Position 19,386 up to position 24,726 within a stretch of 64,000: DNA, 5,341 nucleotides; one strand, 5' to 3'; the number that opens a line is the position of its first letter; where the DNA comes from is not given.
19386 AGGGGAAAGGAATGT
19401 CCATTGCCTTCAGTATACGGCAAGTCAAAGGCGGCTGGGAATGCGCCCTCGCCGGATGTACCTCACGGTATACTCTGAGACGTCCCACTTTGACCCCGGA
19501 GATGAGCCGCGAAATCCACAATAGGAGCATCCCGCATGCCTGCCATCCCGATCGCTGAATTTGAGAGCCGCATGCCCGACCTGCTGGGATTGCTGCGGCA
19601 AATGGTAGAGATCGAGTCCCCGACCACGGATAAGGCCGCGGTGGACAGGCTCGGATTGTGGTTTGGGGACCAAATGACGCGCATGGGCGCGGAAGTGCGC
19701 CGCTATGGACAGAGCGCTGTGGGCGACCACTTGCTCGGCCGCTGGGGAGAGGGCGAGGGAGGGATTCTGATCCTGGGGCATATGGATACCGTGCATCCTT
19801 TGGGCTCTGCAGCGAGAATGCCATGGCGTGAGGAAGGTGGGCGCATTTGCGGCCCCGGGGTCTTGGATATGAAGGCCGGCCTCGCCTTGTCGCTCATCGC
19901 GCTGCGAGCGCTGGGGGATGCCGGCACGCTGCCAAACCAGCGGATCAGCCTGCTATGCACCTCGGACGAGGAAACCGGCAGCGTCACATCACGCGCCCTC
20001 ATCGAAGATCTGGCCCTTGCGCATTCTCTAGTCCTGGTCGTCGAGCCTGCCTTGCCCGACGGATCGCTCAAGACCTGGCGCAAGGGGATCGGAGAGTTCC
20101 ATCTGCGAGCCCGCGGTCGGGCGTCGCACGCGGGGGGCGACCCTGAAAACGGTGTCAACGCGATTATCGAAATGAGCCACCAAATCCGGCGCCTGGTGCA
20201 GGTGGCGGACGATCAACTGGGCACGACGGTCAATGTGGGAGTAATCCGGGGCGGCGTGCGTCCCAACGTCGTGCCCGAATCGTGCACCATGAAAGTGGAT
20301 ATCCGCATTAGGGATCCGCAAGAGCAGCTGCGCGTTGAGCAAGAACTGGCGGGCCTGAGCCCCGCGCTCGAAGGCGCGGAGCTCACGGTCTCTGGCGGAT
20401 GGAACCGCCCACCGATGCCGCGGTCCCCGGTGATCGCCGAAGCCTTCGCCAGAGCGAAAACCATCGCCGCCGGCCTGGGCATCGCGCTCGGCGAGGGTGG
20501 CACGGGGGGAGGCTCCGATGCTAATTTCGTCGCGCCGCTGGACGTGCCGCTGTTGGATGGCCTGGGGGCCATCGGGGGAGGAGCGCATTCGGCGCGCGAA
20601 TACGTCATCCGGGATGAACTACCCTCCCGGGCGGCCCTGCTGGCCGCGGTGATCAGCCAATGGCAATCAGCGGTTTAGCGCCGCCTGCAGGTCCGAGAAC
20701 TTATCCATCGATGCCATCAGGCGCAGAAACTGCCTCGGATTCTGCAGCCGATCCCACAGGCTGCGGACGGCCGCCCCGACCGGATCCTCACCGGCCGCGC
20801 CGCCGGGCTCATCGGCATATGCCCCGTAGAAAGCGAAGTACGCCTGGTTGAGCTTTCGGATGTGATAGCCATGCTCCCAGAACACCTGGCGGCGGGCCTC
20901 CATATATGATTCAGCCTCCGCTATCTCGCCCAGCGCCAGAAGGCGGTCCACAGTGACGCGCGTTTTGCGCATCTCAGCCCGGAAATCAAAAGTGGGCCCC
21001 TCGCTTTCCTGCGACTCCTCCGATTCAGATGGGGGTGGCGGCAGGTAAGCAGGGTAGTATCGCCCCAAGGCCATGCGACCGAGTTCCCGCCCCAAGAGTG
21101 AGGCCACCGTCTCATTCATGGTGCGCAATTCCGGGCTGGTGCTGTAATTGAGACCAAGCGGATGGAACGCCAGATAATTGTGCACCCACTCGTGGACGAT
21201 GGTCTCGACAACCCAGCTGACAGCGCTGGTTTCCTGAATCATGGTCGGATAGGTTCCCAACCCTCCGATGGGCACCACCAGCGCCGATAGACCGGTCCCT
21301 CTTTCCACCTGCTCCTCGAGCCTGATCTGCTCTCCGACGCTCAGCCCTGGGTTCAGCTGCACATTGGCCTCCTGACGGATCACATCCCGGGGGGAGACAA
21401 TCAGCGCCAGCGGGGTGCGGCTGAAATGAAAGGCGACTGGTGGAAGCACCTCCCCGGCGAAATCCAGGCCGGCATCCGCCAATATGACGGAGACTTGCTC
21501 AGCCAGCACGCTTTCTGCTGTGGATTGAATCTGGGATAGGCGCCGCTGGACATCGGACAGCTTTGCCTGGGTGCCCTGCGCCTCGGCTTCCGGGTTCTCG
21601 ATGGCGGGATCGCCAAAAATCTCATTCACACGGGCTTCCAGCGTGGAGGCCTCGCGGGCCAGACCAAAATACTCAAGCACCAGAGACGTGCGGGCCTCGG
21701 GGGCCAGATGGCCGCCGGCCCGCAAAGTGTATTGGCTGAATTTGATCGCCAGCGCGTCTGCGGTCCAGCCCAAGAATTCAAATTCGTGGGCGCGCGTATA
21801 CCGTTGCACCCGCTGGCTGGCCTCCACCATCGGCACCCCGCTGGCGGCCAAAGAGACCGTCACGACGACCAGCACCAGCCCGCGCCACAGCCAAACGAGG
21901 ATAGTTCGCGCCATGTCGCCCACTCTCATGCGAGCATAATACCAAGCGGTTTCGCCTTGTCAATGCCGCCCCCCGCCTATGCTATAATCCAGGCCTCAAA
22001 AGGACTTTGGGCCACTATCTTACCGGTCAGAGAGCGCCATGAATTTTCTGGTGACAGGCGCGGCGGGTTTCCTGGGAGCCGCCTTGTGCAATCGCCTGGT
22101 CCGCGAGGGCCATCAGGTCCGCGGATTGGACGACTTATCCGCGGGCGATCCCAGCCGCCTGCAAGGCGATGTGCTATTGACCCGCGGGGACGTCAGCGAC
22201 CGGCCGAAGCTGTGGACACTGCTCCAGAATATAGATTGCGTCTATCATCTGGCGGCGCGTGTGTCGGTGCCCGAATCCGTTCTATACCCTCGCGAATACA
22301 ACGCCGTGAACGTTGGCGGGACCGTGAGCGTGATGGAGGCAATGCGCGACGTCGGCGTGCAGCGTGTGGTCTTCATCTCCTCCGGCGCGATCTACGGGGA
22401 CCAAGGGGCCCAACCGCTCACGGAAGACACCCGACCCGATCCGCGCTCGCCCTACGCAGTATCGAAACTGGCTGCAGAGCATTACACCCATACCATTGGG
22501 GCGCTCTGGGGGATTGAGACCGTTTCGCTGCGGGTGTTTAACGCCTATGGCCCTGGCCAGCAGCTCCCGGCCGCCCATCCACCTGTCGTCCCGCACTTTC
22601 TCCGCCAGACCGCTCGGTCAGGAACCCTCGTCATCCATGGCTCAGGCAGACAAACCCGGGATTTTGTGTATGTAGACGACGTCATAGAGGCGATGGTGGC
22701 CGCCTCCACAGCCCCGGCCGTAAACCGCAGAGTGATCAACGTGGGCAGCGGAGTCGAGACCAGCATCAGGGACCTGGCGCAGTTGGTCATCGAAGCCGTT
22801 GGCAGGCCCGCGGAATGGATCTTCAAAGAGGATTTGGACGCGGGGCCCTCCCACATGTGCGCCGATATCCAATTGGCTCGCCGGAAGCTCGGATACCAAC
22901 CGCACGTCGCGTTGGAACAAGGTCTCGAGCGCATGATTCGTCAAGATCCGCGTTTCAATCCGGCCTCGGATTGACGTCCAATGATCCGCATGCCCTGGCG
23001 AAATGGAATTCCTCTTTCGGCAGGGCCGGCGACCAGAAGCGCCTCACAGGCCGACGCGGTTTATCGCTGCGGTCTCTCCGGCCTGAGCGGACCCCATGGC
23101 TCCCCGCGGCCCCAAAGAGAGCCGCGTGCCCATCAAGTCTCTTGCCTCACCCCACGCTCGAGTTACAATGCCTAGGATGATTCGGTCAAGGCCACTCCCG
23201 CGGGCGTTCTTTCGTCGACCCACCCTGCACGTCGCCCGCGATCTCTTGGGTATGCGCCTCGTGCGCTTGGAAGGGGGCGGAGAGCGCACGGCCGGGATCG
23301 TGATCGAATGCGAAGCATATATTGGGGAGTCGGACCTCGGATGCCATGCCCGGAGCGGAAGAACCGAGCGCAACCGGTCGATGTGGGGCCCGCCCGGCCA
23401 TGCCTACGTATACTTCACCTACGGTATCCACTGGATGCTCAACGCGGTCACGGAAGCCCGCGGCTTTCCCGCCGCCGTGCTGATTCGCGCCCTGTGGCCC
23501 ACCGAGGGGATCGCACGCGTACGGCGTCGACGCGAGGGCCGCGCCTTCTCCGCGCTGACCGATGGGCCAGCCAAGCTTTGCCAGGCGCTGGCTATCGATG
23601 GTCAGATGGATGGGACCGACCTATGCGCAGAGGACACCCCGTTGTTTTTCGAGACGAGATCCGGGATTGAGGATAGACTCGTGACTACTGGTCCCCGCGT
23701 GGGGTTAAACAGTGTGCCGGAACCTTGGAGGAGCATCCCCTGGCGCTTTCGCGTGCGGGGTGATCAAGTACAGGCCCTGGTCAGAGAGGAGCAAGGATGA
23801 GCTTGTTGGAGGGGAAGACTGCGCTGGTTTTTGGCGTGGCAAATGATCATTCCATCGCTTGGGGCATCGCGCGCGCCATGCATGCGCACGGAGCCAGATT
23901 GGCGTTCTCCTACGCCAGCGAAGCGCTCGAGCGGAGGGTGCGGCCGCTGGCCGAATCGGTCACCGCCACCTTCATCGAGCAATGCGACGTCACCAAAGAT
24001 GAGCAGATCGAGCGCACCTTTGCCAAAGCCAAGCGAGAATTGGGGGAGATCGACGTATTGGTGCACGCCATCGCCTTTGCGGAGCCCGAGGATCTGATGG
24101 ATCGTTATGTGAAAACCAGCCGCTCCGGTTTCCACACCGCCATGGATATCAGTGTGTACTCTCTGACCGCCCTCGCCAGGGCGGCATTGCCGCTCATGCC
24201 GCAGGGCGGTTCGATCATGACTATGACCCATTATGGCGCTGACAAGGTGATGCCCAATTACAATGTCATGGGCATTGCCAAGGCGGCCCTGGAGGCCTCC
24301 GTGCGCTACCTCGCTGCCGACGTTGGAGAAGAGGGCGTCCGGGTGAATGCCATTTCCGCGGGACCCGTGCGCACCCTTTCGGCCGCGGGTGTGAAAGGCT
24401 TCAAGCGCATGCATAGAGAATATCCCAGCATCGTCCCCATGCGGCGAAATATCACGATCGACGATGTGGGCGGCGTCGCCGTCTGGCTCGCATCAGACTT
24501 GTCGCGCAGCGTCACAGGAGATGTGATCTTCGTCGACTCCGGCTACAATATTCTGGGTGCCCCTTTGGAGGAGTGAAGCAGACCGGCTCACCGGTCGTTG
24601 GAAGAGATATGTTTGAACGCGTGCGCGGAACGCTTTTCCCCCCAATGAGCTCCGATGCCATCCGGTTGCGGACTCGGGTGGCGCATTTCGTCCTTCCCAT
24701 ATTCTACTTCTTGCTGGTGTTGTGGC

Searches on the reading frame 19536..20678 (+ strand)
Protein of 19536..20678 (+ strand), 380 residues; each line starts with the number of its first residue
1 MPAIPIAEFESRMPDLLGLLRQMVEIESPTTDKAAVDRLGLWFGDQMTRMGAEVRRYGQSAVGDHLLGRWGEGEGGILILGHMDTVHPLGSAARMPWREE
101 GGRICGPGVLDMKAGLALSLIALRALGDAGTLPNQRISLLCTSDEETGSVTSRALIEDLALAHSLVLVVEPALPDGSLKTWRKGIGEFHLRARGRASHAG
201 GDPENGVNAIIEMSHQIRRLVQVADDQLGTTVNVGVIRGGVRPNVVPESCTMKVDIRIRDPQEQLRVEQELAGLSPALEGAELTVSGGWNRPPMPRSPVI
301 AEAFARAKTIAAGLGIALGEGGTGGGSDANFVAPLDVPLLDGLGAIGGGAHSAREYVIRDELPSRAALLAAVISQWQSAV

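Call 76: search_protein_families(library=pfam, proteins=[window:19536-20678:+], max_evalue=0.0001)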
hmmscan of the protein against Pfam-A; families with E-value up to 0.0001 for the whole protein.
window:19536-20678:+ (380 aa): 3 families
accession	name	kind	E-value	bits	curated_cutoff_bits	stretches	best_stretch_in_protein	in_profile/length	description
PF01546.33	Peptidase_M20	-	1.7e-25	90.6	24.6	1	79-374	2-205/206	Peptidase family M20/M25/M40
PF07687.19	M20_dimer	-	2.2e-21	76.2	21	1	182-272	3-96/107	Peptidase dimerisation domain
PF04389.22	Peptidase_M28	-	4.1e-06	27.1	21.3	1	74-157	12-78/193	Peptidase family M28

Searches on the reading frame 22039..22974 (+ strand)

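Call 40: search_protein_families(library=pfam, proteins=[window:22039-22974:+], max_evalue=0.00001)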
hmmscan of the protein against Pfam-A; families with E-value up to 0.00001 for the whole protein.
window:22039-22974:+ (311 aa): 7 families
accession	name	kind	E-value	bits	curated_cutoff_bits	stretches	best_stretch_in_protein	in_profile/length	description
PF01370.27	Epimerase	-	7.6e-63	212.6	20.9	1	4-236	2-240/240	NAD dependent epimerase/dehydratase family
PF16363.11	GDP_Man_Dehyd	-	8.6e-55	186.9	27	1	4-299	1-332/332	GDP-mannose 4,6 dehydratase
PF01073.25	3Beta_HSD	-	7.5e-28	97.8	22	1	4-224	1-230/280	3-beta hydroxysteroid dehydrogenase/isomerase family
PF02719.21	Polysacc_synt_2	-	2.8e-14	53.4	20.2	1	4-256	2-249/293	Polysaccharide biosynthesis protein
PF04321.23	RmlD_sub_bind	-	2.8e-13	50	27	1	1-152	1-138/287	RmlD substrate binding domain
PF07993.18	NAD_binding_4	-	8.3e-12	45.2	20.1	1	59-171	83-209/258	Male sterility protein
PF13460.12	NAD_binding_10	-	1.9e-11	44.6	27.2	1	7-153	1-134/184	NAD(P)H-binding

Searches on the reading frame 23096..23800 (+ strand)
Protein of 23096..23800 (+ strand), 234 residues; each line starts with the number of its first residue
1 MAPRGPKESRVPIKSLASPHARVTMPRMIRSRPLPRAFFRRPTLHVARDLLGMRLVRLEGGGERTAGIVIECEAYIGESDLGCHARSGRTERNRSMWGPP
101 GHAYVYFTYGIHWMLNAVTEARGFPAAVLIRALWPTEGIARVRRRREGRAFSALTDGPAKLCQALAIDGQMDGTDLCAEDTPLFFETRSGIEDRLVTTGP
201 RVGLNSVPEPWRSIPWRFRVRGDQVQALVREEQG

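Call 76: search_protein_families(library=pfam, proteins=[window:23096-23800:+], max_evalue=0.0001)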
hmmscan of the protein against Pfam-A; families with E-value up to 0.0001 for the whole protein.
window:23096-23800:+ (234 aa): 1 family
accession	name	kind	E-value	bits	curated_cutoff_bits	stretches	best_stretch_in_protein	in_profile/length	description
PF02245.21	Pur_DNA_glyco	-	1.9e-59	200.5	27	1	38-223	2-180/181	Methylpurine-DNA glycosylase (MPG)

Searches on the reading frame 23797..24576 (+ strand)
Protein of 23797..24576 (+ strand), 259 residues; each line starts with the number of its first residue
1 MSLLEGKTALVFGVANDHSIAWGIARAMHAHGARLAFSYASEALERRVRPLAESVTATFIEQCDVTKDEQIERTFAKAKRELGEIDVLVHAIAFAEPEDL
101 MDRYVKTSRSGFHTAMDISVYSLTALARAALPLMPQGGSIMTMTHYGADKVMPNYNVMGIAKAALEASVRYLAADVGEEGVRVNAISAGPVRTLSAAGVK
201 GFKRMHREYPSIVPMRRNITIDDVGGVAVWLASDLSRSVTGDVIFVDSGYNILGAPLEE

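Call 76: search_protein_families(library=pfam, proteins=[window:23797-24576:+], max_evalue=0.0001)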
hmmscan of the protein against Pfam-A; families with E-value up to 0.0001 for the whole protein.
window:23797-24576:+ (259 aa): 2 families
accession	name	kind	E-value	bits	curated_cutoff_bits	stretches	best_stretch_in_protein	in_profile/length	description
PF13561.12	adh_short_C2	-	3.4e-88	295.6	27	1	13-251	1-236/236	Enoyl-(Acyl carrier protein) reductase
PF00106.31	adh_short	-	3.1e-22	79.5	26.6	1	7-194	1-185/195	short chain dehydrogenase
